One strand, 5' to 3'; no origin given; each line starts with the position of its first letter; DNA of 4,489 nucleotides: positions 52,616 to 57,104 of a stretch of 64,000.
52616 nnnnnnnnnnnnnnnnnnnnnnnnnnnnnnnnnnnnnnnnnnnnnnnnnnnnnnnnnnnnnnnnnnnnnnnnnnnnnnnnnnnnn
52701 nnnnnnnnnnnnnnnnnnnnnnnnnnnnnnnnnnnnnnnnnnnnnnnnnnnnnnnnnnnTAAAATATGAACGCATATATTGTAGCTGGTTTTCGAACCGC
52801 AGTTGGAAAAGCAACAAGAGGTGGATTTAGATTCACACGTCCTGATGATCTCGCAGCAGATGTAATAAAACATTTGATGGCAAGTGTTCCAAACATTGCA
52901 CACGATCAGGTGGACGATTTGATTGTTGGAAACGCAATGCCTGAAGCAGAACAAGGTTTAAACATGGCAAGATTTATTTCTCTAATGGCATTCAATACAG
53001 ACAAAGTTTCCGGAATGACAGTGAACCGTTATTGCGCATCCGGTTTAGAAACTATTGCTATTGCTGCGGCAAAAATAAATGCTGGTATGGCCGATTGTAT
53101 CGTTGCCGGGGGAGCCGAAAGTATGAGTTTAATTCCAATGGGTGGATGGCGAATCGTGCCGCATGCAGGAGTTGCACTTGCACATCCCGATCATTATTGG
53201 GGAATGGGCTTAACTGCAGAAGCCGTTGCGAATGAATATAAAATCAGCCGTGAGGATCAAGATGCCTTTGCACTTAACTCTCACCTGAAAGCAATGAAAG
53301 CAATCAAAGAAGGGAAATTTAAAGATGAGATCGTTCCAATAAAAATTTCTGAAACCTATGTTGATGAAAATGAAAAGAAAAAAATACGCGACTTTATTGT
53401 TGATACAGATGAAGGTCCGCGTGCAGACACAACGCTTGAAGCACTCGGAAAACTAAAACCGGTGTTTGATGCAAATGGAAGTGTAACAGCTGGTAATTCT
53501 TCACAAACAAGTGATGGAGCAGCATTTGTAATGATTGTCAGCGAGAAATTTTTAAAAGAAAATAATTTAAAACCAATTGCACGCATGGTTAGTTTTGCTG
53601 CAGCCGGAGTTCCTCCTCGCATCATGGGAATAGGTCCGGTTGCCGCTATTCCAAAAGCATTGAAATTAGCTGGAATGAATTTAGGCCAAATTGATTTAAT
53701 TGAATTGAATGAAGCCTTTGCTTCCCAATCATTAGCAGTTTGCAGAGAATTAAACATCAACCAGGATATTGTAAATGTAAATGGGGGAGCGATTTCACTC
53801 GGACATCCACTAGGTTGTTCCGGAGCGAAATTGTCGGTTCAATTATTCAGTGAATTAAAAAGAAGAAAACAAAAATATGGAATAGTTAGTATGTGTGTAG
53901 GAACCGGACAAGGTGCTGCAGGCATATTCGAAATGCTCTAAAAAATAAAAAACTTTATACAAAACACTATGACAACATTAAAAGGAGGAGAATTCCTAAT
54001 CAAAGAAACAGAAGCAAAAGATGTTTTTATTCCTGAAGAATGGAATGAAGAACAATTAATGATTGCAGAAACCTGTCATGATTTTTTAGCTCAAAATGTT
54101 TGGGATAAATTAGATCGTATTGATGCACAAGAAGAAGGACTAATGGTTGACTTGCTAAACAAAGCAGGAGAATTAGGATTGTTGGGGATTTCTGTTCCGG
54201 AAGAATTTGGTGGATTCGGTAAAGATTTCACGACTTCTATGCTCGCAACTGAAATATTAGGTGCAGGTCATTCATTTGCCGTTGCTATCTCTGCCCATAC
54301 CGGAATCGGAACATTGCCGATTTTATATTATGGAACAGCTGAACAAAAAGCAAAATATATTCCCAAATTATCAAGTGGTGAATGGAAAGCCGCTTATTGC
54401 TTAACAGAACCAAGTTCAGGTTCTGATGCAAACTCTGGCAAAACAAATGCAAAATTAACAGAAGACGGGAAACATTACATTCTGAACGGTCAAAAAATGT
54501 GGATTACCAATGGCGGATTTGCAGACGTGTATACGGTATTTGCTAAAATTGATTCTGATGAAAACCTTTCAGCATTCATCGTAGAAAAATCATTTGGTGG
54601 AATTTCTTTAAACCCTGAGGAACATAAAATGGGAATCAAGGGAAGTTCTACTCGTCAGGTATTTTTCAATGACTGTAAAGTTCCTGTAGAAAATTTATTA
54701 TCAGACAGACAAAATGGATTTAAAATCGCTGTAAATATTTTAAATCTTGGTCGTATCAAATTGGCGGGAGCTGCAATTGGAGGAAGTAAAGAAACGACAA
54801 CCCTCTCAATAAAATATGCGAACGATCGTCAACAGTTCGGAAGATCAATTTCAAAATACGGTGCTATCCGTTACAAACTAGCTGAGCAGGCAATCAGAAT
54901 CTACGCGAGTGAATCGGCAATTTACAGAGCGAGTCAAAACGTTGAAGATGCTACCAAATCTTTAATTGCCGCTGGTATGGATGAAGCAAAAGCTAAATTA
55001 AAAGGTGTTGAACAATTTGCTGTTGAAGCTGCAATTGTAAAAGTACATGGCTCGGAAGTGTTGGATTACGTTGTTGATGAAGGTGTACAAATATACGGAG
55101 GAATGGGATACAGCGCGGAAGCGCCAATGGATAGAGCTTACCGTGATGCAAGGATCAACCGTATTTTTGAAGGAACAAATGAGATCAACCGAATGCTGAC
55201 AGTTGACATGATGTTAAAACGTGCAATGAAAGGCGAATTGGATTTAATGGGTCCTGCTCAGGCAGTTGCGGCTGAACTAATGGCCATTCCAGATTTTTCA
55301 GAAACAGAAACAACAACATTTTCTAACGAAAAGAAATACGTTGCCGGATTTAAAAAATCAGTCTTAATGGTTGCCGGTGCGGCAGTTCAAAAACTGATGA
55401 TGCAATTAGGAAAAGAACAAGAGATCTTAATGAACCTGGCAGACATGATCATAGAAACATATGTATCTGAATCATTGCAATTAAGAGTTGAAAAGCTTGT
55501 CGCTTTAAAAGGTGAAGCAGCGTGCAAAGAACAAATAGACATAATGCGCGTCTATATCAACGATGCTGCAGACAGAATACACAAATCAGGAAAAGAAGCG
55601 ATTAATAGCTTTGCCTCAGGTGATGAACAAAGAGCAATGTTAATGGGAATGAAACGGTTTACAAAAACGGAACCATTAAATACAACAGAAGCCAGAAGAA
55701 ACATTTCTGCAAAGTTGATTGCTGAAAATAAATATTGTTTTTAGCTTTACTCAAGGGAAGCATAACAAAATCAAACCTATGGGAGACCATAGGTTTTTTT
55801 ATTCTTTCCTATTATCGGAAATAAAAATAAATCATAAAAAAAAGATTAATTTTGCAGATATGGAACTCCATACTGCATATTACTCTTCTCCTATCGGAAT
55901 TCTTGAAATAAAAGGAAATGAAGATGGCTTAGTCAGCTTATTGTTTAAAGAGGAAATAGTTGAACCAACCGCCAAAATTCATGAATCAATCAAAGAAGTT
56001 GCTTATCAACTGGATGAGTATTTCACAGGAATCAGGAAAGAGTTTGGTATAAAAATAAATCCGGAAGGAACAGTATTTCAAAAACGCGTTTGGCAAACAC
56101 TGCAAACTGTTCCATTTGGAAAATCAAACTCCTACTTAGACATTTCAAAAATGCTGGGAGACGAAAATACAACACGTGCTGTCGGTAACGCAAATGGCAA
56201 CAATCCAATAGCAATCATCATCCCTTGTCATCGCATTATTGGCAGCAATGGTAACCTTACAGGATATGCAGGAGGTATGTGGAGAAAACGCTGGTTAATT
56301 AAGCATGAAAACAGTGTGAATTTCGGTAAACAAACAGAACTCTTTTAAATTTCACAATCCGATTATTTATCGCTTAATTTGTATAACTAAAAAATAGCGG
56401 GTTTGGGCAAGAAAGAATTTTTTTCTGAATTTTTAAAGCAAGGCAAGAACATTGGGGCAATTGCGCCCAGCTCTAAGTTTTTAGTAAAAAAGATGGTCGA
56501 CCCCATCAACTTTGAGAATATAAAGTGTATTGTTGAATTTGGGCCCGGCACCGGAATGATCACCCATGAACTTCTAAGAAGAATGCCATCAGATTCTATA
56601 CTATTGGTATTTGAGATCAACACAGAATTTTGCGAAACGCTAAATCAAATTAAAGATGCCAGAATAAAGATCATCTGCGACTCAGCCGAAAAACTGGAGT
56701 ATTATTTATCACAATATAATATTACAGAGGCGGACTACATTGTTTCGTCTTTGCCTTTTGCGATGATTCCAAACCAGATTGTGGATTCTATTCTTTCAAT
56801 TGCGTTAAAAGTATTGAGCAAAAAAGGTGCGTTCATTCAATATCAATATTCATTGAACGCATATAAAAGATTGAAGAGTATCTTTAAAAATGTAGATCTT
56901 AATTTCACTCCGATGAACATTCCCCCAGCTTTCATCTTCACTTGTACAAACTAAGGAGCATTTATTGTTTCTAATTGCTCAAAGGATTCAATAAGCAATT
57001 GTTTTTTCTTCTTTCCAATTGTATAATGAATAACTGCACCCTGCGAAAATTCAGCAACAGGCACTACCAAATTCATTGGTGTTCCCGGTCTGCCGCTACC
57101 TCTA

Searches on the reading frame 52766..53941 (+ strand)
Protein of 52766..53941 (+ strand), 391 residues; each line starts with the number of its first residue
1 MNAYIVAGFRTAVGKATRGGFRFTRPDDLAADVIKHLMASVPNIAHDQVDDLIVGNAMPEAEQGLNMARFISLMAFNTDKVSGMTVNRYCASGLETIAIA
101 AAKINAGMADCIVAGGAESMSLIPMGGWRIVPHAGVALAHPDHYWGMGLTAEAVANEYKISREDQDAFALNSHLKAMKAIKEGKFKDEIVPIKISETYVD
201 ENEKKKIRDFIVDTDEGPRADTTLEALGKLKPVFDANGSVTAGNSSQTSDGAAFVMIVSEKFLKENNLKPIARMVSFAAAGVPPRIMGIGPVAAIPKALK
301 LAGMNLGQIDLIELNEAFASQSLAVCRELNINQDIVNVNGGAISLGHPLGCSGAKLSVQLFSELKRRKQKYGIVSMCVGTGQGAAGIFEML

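Call 69: search_protein_families(library=ncbifam, proteins=[window:52766-53941:+], max_evalue=0.00001)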
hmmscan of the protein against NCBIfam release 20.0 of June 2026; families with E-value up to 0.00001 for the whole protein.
window:52766-53941:+ (391 aa): 41 families (the best 25 are shown)
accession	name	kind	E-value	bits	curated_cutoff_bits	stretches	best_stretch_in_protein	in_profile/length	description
NF005805.0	PRK07661.1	equivalog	3.1e-163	543.3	633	1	2-391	3-391/391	acetyl-CoA C-acetyltransferase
NF006553.0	PRK09052.1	equivalog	1.3e-161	538.1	567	1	2-390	7-398/399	acetyl-CoA C-acyltransferase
TIGR01930.1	AcCoA-C-Actrans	subfamily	1.6e-132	442.1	240.55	1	5-389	1-385/385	acetyl-CoA C-acyltransferase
NF005494.0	PRK07108.1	equivalog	7.1e-111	370.9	615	1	2-391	3-392/392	acetyl-CoA C-acyltransferase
NF006510.0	PRK08947.1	equivalog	1.6e-110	369.7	519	1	3-389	4-385/387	acetyl-CoA C-acyltransferase FadA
NF006551.0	PRK09050.1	subfamily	3.2e-110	369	605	2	146-389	162-399/401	3-oxoadipyl-CoA thiolase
NF004853.0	PRK06205.1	subfamily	3.5e-110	368.8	551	2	145-390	159-402/404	acetyl-CoA C-acetyltransferase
TIGR02430.1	pcaF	equivalog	2.7e-109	365.9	597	2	146-389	161-398/400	3-oxoadipyl-CoA thiolase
NF005890.0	PRK07851.1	equivalog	8.3e-109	364.2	580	2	140-391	166-405/406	acetyl-CoA C-acetyltransferase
NF006552.0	PRK09051.1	subfamily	2.3e-108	362.9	565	1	3-390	6-394/395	beta-ketothiolase BktB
NF006001.0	PRK08131.1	equivalog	2.3e-102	342.9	622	2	147-389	162-398/401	3-oxoadipyl-CoA thiolase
TIGR02445.1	fadA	equivalog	2e-99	333.2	591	1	4-389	3-383/385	acetyl-CoA C-acyltransferase FadA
NF005033.0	PRK06445.1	equivalog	4.3e-99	332.3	511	1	4-389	6-393/395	acetyl-CoA C-acetyltransferase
NF042999.1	bketothiol_BktB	equivalog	8.6e-99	331.4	725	1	4-390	6-393/394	beta-ketothiolase BktB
NF004206.0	PRK05656.1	subfamily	5e-97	325.4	688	1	4-385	5-387/392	acetyl-CoA C-acetyltransferase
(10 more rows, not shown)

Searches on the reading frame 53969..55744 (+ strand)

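Call 69: search_protein_families(library=ncbifam, proteins=[window:53969-55744:+], max_evalue=0.00001)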
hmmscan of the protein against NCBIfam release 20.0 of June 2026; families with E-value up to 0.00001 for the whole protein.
window:53969-55744:+ (591 aa): 22 families
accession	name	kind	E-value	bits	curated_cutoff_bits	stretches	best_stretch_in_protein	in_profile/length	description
NF058590.1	AcCoDHFadEBacil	equivalog_domain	1.2e-240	800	600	1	5-590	1-585/586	acyl-CoA dehydrogenase FadE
NF042972.1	AcrlCoAredClosAcrC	equivalog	5.3e-85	285.4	640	1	25-412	5-373/378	acryloyl-CoA reductase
NF043006.1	CyhCrbnylCoADH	equivalog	7.9e-63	212.7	650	1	46-412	25-372/380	cyclohexane-1-carbonyl-CoA dehydrogenase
NF045552.1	GlutCoADH_Des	equivalog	5.2e-62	210.3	470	1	26-411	6-375/387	glutaryl-CoA dehydrogenase Acd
NF045652.1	ProlPCPDhRedW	equivalog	6e-61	206.3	650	1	64-408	38-366/376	L-prolyl-[peptidyl-carrier protein] dehydrogenase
NF042439.1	SulpropCoADesulf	equivalog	1.3e-59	201.9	600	1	42-418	10-373/379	3-sulfinopropanoyl-CoA desulfinase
NF053553.1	prodigi_MBC_PigA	equivalog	7.3e-57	193.2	500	1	26-411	6-375/381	prodigiosin MBC biosynthesis dehydrogenase PigA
NF008997.0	PRK12341.1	equivalog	1.9e-47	162.2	537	1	26-411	6-372/382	acyl-CoA dehydrogenase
NF052270.1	Staph_DH_FadE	equivalog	1.5e-44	152.4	600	1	92-410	91-388/400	acyl-CoA dehydrogenase FadE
NF002885.1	PRK03354.1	equivalog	1.9e-43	149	540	1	25-411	5-369/378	crotonobetainyl-CoA dehydrogenase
TIGR03207.1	cyc_hxne_CoA_dh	equivalog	1.2e-30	106.5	575.35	1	26-410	2-366/372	cyclohexanecarboxyl-CoA dehydrogenase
TIGR03204.1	pimC_large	equivalog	4.1e-27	95.1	623.85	1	70-412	53-389/395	pimeloyl-CoA dehydrogenase large subunit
NF007000.1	PRK09463.1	subfamily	2.2e-25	89.1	600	1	51-411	67-430/726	acyl-CoA dehydrogenase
NF049984.1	Rv1679_FadE16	equivalog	1.3e-22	80.6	600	1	68-404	35-354/371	Rv1679 family acyl-CoA dehydrogenase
TIGR03203.1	pimD_small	equivalog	1.3e-22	80.5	652.7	1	26-392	5-353/378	pimeloyl-CoA dehydrogenase small subunit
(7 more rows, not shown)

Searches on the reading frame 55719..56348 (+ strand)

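Call 74: search_protein_families(library=pfam, proteins=[window:55719-56348:+], max_evalue=0.001)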
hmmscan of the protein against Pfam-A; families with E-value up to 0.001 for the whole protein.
window:55719-56348:+ (209 aa): 2 families
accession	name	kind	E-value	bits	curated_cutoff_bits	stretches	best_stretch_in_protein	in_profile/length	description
PF01035.26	DNA_binding_1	-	1.6e-31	108.4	27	1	120-198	2-80/81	6-O-methylguanine DNA methyltransferase, DNA binding domain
PF02870.21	Methyltransf_1N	-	1.1e-10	42.4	21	1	51-114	2-70/71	6-O-methylguanine DNA methyltransferase, ribonuclease-like domain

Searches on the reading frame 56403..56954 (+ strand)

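Call 74: search_protein_families(library=pfam, proteins=[window:56403-56954:+], max_evalue=0.001)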
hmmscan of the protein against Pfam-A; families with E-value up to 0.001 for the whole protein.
window:56403-56954:+ (183 aa): 3 families
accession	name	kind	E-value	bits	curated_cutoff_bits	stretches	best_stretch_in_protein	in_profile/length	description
PF00398.26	RrnaAD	-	3.2e-10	40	24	1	24-136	15-125/263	Ribosomal RNA adenine dimethylase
PF05175.20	MTS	-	3.4e-05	24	23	1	22-165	18-158/170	Methyltransferase small domain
PF13649.12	Methyltransf_25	-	5.7e-05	24.2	27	1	43-142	1-97/97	Methyltransferase domain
